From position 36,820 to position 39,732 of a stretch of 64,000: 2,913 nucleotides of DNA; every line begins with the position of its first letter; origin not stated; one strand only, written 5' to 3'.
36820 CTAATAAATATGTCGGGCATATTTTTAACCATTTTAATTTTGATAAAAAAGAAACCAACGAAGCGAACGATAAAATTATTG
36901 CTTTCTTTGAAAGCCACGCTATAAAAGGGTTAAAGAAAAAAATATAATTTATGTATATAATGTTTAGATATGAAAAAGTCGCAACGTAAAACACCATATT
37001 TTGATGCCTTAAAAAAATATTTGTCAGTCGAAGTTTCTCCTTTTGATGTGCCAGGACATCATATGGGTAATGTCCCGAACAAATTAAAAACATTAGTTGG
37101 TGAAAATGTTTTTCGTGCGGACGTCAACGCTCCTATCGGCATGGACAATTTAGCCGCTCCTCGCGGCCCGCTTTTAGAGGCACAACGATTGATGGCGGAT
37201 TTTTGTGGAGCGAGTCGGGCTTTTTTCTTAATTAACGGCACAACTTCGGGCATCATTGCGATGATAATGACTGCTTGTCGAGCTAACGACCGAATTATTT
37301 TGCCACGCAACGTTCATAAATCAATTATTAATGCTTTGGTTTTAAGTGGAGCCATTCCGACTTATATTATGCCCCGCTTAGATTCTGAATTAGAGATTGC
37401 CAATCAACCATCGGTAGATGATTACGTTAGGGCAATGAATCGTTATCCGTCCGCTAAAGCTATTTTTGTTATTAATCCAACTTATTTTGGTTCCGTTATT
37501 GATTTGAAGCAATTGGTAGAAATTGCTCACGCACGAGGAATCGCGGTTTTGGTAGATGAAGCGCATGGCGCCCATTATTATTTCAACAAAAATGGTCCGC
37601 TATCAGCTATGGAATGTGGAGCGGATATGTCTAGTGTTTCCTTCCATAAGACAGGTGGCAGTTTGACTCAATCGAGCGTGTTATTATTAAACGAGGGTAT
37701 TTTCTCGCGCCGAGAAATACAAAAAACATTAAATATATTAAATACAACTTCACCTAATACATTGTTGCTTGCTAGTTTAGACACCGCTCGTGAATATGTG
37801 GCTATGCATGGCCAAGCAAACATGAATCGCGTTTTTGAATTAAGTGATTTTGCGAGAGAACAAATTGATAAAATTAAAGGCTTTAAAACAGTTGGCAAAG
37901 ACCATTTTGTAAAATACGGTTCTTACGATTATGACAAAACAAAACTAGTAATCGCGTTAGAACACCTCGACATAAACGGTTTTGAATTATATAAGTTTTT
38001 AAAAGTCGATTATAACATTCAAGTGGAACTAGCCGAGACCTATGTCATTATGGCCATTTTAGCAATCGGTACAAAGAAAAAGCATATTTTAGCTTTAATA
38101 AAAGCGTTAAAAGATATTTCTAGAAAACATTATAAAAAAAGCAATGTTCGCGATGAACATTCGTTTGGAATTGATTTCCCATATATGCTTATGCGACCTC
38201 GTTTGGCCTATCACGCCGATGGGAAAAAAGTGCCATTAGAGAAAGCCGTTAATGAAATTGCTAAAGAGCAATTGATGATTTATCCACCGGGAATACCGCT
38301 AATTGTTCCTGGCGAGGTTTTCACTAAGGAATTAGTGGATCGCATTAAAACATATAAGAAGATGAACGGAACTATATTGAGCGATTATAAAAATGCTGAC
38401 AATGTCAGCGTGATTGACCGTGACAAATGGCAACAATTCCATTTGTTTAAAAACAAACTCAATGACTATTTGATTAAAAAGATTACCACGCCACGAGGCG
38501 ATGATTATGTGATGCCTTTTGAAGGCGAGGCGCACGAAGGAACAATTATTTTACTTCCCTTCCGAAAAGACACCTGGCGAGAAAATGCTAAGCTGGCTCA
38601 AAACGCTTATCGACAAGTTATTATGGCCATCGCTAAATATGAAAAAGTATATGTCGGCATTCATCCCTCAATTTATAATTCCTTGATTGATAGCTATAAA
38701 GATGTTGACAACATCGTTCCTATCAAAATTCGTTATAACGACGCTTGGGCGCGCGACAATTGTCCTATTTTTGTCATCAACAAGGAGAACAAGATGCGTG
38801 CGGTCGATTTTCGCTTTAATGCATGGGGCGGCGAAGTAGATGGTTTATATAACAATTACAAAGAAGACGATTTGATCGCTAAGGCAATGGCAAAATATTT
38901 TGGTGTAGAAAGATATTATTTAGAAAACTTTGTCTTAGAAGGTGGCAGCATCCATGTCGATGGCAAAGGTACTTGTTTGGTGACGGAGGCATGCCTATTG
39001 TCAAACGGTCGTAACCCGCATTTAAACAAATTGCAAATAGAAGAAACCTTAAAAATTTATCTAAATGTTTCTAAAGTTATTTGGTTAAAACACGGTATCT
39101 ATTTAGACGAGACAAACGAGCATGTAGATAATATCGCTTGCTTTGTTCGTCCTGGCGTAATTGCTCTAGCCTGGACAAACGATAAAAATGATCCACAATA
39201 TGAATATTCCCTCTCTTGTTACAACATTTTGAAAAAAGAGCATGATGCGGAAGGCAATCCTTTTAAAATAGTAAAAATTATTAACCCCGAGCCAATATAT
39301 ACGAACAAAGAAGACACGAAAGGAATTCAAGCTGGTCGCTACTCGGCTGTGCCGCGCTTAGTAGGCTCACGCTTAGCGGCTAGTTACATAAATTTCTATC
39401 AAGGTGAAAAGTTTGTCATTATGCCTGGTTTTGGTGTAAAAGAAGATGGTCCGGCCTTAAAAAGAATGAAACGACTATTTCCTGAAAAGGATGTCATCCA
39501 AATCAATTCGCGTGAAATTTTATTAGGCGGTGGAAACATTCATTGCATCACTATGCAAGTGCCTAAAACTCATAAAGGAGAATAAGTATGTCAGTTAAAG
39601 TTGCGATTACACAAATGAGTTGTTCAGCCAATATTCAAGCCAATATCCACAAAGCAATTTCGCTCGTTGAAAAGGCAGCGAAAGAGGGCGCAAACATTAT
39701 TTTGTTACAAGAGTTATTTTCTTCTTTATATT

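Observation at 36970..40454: Single-polypeptide fusion of biosynthetic arginine decarboxylase and agmatine deiminase, followed by N-carbamoylputrescine amidase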

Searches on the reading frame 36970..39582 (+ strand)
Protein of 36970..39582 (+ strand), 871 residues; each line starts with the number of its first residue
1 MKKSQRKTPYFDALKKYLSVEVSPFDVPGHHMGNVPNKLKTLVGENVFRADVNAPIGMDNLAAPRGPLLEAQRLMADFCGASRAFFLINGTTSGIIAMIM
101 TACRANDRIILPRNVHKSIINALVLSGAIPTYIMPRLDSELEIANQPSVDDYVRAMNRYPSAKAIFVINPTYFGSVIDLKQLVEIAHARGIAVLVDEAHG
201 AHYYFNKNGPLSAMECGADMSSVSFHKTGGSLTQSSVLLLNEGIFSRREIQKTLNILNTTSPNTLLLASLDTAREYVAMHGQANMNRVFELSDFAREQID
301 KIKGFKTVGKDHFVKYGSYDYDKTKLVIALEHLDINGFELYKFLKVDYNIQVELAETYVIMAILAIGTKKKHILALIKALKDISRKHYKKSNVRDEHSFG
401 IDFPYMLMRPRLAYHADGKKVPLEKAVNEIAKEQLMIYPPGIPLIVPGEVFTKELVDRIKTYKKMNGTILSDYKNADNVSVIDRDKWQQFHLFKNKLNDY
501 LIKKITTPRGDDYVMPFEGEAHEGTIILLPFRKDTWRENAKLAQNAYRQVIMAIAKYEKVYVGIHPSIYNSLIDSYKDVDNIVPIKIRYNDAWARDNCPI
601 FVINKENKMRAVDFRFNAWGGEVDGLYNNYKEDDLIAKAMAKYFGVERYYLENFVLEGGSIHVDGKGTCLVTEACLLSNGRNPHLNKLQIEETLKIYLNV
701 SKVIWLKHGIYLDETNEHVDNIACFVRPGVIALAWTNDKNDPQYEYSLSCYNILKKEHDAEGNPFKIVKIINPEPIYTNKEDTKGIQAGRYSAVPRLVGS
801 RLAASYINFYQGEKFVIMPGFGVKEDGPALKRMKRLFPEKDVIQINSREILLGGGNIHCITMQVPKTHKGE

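Call 3: search_protein_families(library=pfam, proteins=[window:36970-39582:+], max_evalue=0.01)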
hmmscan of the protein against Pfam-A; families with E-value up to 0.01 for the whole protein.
window:36970-39582:+ (871 aa): 8 families
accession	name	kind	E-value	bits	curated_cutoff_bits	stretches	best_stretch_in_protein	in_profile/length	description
PF04371.20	PAD_porph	-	7.6e-105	351.1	25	1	515-865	2-321/321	Porphyromonas-type peptidyl-arginine deiminase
PF01276.26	OKR_DC_1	-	2.3e-67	228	27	1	8-371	1-416/417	Orn/Lys/Arg decarboxylase, major domain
PF00155.27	Aminotran_1_2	-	4.7e-11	42.9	19.7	1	68-312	44-303/361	Aminotransferase class I and II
PF03711.20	OKR_DC_1_C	-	1.5e-09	38.7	24.2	1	398-461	40-109/132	Orn/Lys/Arg decarboxylase, C-terminal domain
PF01041.23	DegT_DnrJ_EryC1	-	5.3e-09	36.2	19.8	1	73-228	31-173/360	DegT/DnrJ/EryC1/StrS aminotransferase family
PF00266.25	Aminotran_5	-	5.8e-07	29.3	21.5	1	71-230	48-204/371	Aminotransferase class-V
PF01053.26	Cys_Met_Meta_PP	-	1.1e-05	24.6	27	1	72-224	58-195/381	Cys/Met metabolism PLP-dependent enzyme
PF01212.27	Beta_elim_lyase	-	5e-05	23.2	27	1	69-253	35-225/288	Beta-eliminating lyase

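Call 4: search_protein_families(library=ncbifam, proteins=[window:36970-39582:+], max_evalue=0.001)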
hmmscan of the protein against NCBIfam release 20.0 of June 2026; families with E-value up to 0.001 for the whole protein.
window:36970-39582:+ (871 aa): 27 families (the best 25 are shown)
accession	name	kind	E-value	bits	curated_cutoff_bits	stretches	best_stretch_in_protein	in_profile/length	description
NF010070.0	PRK13551.1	subfamily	8.2e-138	459.1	483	1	505-867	5-364/365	agmatine deiminase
TIGR03380.1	agmatine_aguA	equivalog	8.2e-132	439.5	381.8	1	506-866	1-357/357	agmatine deiminase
NF010092.0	PRK13578.1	subfamily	2.8e-23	82.1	794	2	6-133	107-242/720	ornithine decarboxylase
TIGR04301.1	ODC_inducible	exception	2.7e-21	75.4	1310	1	7-133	108-242/719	ornithine decarboxylase SpeF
NF011928.0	PRK15399.1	subfamily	6.8e-20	70.9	968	2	9-292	131-432/713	lysine decarboxylase LdcC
NF011603.0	PRK15029.1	equivalog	3.3e-19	68.7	1167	1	5-138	138-278/756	arginine decarboxylase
NF011929.0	PRK15400.1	subfamily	3.6e-17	61.9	1056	2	9-304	131-441/714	lysine decarboxylase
TIGR04318.1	lacto_ODC_hypo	hypoth_equivalog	2.9e-16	58.9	950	1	21-134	104-225/695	putative ornithine decarboxylase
NF008687.0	PRK11706.1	equivalog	8.8e-09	34.6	375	1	71-242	36-195/375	dTDP-4-amino-4,6-dideoxygalactose transaminase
TIGR01325.1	O_suc_HS_sulf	equivalog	7.2e-08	31.4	510.05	1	76-201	64-180/380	O-succinylhomoserine sulfhydrylase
NF004608.1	PRK05937.1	equivalog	8e-08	31.5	399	1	72-370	60-348/366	8-amino-7-oxononanoate synthase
NF008658.2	PRK11658.1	equivalog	8.5e-07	27.9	631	1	74-206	41-164/379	UDP-4-amino-4-deoxy-L-arabinose aminotransferase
TIGR00858.1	bioF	equivalog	2.3e-06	26.6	426.45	1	73-203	73-194/365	8-amino-7-oxononanoate synthase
TIGR02379.1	ECA_wecE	subfamily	3.4e-06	26.1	434.85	1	79-248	44-202/376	dTDP-4-amino-4,6-dideoxy-D-glucose transaminase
TIGR03588.1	PseC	equivalog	3.9e-06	26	423.5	1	72-227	36-184/380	UDP-4-amino-4,6-dideoxy-N-acetyl-beta-L-altrosamine transaminase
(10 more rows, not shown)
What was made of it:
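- On Agmatine deiminase (AguA/AIH; NCBIfam TIGR03380, Pfam PF04371): The score is 439.5 bits against a cutoff of 381.8, over aa 506-866 and model positions 1-357 of 357 (call 4).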
